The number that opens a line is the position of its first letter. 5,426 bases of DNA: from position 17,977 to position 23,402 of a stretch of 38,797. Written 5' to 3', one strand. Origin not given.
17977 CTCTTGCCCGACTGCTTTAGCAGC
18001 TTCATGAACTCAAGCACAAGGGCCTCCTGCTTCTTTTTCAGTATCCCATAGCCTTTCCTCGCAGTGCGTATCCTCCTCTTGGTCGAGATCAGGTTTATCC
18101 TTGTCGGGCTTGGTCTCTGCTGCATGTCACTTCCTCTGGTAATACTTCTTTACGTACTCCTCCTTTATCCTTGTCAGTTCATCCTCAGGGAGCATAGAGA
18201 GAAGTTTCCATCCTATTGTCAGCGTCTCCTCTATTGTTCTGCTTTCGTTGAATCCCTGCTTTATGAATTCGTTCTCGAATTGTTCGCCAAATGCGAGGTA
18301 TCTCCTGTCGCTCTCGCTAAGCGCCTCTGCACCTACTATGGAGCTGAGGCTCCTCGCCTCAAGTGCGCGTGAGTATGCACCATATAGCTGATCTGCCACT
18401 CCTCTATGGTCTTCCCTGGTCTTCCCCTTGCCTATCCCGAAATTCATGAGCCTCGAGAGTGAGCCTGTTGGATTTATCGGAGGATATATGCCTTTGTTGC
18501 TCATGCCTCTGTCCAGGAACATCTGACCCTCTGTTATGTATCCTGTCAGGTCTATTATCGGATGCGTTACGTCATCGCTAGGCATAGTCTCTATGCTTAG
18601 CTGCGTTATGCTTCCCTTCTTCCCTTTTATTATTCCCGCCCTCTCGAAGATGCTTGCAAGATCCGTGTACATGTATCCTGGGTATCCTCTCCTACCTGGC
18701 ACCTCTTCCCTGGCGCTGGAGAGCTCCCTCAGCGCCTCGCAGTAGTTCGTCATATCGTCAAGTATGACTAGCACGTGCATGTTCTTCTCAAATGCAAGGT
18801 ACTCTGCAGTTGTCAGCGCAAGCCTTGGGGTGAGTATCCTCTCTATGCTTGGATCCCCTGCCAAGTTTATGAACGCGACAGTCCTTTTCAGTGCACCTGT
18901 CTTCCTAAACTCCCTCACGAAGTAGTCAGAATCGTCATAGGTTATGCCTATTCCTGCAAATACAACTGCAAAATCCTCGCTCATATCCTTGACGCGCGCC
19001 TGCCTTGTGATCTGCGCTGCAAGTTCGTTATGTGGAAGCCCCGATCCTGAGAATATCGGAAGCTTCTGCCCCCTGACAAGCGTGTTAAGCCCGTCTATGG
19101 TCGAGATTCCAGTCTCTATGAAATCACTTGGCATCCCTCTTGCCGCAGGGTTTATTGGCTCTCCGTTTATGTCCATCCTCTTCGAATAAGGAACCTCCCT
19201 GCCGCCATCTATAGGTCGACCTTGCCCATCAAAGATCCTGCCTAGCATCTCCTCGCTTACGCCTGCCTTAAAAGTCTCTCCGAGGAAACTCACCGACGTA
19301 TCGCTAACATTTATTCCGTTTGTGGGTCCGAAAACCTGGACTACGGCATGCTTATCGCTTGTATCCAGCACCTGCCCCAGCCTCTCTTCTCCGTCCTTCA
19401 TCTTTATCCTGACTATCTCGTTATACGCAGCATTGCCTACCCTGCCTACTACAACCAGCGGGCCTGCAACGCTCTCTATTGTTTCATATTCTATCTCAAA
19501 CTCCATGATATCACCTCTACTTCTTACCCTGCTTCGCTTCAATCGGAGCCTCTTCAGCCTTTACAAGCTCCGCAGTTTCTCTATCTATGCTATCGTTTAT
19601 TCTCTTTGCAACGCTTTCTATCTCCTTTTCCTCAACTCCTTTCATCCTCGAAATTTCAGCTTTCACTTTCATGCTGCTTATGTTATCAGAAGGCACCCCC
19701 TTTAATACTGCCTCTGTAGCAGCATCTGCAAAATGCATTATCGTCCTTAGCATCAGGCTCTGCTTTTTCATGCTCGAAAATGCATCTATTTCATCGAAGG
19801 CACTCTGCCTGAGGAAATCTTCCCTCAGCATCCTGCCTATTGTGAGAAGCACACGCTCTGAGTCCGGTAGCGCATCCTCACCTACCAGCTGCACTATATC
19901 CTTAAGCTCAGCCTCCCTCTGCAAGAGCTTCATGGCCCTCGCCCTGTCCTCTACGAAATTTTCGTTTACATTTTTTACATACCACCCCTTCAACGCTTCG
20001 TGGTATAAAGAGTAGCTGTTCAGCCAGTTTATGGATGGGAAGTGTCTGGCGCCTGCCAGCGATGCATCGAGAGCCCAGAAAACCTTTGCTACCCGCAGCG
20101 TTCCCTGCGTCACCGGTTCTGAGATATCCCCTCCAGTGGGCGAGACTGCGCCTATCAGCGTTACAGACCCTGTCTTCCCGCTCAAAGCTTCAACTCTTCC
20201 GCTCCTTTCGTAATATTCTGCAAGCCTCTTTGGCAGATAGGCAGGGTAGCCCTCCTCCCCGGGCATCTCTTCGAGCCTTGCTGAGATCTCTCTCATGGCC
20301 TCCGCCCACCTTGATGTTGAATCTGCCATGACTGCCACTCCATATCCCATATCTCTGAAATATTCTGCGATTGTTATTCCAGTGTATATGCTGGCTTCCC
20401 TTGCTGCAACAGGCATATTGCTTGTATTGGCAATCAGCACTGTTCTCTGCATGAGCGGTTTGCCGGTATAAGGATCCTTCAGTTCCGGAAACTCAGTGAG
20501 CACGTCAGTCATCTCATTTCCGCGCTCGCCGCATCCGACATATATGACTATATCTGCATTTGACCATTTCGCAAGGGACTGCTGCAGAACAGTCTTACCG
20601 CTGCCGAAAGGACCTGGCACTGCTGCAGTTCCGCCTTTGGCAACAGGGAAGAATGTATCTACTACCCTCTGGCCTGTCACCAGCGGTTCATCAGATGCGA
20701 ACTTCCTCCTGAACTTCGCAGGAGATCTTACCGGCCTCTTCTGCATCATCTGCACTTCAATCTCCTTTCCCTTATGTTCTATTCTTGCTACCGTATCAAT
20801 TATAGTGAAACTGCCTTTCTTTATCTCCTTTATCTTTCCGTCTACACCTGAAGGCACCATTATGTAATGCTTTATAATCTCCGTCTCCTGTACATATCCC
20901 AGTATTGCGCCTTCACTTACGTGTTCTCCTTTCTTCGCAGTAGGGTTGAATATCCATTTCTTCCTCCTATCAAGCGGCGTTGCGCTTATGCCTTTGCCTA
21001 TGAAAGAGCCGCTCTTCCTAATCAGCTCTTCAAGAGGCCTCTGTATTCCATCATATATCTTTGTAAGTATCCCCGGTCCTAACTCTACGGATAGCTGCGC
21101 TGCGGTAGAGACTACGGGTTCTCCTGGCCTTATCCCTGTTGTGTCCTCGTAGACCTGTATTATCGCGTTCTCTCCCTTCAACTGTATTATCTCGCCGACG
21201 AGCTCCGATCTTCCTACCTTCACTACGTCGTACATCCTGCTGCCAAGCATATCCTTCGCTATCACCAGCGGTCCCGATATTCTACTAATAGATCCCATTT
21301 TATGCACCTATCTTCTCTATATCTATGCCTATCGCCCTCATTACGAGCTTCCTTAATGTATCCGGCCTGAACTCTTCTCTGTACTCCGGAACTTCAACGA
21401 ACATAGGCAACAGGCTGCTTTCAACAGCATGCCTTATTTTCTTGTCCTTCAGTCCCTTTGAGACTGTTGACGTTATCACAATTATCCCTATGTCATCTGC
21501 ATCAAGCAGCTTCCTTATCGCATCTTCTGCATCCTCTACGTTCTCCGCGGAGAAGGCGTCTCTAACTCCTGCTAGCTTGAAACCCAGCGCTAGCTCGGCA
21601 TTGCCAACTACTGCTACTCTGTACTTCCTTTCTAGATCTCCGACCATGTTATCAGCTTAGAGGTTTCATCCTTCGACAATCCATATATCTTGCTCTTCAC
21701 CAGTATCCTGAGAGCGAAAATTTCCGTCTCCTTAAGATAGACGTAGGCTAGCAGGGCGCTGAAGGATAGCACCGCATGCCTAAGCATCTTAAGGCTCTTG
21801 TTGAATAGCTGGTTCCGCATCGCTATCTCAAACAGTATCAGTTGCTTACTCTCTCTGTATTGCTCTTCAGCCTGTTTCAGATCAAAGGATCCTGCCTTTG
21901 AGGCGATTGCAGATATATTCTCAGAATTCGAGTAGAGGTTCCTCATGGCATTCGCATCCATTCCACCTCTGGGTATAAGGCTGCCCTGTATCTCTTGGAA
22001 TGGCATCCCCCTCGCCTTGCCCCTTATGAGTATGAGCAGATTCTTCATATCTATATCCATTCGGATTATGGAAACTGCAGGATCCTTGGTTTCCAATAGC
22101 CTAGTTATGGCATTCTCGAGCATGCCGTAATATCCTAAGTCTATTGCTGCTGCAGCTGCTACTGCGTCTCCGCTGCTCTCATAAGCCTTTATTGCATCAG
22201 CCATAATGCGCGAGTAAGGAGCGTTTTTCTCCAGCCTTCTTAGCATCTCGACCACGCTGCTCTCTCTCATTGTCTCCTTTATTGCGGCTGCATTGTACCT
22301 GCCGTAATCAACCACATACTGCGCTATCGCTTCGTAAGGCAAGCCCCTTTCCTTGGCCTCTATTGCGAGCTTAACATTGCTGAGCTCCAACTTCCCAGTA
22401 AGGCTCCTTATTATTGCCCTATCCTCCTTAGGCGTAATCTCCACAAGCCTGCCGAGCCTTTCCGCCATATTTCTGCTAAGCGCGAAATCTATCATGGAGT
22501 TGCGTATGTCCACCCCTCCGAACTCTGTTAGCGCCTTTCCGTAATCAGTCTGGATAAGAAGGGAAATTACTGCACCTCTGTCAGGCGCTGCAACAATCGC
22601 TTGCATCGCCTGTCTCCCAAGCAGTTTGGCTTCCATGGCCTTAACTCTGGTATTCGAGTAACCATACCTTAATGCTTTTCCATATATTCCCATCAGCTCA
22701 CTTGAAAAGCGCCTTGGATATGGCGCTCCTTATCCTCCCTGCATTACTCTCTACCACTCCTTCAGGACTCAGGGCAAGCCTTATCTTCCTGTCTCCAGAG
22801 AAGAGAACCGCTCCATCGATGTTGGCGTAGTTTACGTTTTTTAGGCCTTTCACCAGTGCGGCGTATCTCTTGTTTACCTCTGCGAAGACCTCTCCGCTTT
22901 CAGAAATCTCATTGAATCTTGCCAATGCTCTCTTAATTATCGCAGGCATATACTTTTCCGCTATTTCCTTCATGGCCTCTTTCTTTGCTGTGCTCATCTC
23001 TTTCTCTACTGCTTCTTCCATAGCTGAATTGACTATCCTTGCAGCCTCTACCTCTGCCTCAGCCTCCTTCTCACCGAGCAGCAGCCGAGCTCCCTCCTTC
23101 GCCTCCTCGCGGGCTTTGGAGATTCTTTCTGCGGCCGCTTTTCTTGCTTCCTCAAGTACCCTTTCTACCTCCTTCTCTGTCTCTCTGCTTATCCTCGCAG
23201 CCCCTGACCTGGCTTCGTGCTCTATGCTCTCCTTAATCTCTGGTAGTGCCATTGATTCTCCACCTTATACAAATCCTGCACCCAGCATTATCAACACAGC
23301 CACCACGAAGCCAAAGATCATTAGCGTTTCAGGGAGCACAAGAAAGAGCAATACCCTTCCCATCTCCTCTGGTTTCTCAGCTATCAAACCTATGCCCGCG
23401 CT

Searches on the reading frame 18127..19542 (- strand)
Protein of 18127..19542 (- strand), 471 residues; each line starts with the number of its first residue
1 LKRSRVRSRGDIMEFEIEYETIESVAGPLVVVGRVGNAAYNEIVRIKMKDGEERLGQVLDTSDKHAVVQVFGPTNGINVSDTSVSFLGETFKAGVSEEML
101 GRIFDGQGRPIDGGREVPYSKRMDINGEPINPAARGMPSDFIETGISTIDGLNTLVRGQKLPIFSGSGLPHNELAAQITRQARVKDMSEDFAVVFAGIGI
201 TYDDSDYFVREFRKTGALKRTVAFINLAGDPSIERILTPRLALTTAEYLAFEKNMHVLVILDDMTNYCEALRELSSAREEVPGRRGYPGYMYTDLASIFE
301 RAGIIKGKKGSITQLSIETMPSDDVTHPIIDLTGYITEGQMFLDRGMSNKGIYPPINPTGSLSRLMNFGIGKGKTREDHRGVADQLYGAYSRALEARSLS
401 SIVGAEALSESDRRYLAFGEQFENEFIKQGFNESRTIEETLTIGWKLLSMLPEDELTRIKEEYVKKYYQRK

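Call 31: search_protein_families(library=pfam, max_evalue=0.01, proteins=[window:18127-19542:-])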
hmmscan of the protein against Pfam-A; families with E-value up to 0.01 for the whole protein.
window:18127-19542:- (471 aa): 3 families
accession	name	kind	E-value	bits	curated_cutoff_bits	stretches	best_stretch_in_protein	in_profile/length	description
PF00006.31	ATP-synt_ab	-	3.3e-75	252.8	29.5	1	145-363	1-213/213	ATP synthase alpha/beta family, nucleotide-binding domain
PF22919.1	ATP-synt_VA_C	-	3.6e-32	110.9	24.7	1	369-468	2-101/101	C-terminal domain of V and A type ATP synthase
PF02874.29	ATP-synt_ab_N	-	2.7e-13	50.6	20.9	1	22-88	1-69/69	ATP synthase alpha/beta family, beta-barrel domain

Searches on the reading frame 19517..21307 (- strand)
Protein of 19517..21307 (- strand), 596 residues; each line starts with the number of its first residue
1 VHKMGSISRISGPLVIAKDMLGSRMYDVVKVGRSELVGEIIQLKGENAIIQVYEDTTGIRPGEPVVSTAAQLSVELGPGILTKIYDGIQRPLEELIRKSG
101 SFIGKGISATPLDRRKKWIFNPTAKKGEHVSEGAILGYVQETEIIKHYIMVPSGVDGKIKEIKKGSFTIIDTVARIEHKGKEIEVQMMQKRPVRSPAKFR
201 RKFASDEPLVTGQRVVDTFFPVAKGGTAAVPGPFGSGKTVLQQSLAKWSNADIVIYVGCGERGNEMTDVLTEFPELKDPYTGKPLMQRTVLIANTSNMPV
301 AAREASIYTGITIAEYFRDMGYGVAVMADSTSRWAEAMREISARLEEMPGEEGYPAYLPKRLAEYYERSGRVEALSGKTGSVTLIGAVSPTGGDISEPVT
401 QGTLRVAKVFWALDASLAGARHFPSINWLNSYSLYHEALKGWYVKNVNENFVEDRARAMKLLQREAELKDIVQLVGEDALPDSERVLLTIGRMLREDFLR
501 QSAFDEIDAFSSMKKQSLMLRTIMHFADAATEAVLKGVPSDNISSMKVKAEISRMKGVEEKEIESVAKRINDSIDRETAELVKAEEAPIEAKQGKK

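Call 31: search_protein_families(library=pfam, max_evalue=0.01, proteins=[window:19517-21307:-])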
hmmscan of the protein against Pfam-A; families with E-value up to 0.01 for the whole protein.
window:19517-21307:- (596 aa): 5 families
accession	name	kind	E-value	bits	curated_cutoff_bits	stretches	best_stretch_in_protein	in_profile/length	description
PF00006.31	ATP-synt_ab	-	2.7e-73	246.5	29.5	1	212-433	1-213/213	ATP synthase alpha/beta family, nucleotide-binding domain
PF16886.11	ATP-synt_ab_Xtn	-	8.7e-30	102.8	25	1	110-194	2-88/88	ATPsynthase alpha/beta subunit barrel-sandwich domain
PF22919.1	ATP-synt_VA_C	-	4.1e-24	85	24.7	1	441-537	2-95/101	C-terminal domain of V and A type ATP synthase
PF02874.29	ATP-synt_ab_N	-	5.6e-16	59.3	20.9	1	7-68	1-68/69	ATP synthase alpha/beta family, beta-barrel domain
PF13401.12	AAA_22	-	0.00066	20.4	27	0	226-273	6-54/130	AAA domain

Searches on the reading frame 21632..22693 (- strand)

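Call 30: search_protein_families(library=pfam, max_evalue=0.01, proteins=[window:21632-22693:-])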
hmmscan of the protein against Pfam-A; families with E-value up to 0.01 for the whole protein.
window:21632-22693:- (353 aa): 1 family
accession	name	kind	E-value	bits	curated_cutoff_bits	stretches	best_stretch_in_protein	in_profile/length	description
PF01992.21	vATP-synt_AC39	-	1e-50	173.5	29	1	14-344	2-336/339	ATP synthase (C/AC39) subunit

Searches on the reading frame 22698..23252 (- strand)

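Call 31: search_protein_families(library=pfam, max_evalue=0.01, proteins=[window:22698-23252:-])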
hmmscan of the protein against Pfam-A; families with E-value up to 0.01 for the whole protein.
window:22698-23252:- (184 aa): 1 family
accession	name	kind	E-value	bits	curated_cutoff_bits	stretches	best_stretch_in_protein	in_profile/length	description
PF01991.23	vATP-synt_E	-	0.0023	17.8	24.2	0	142-183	158-199/199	ATP synthase (E/31 kDa) subunit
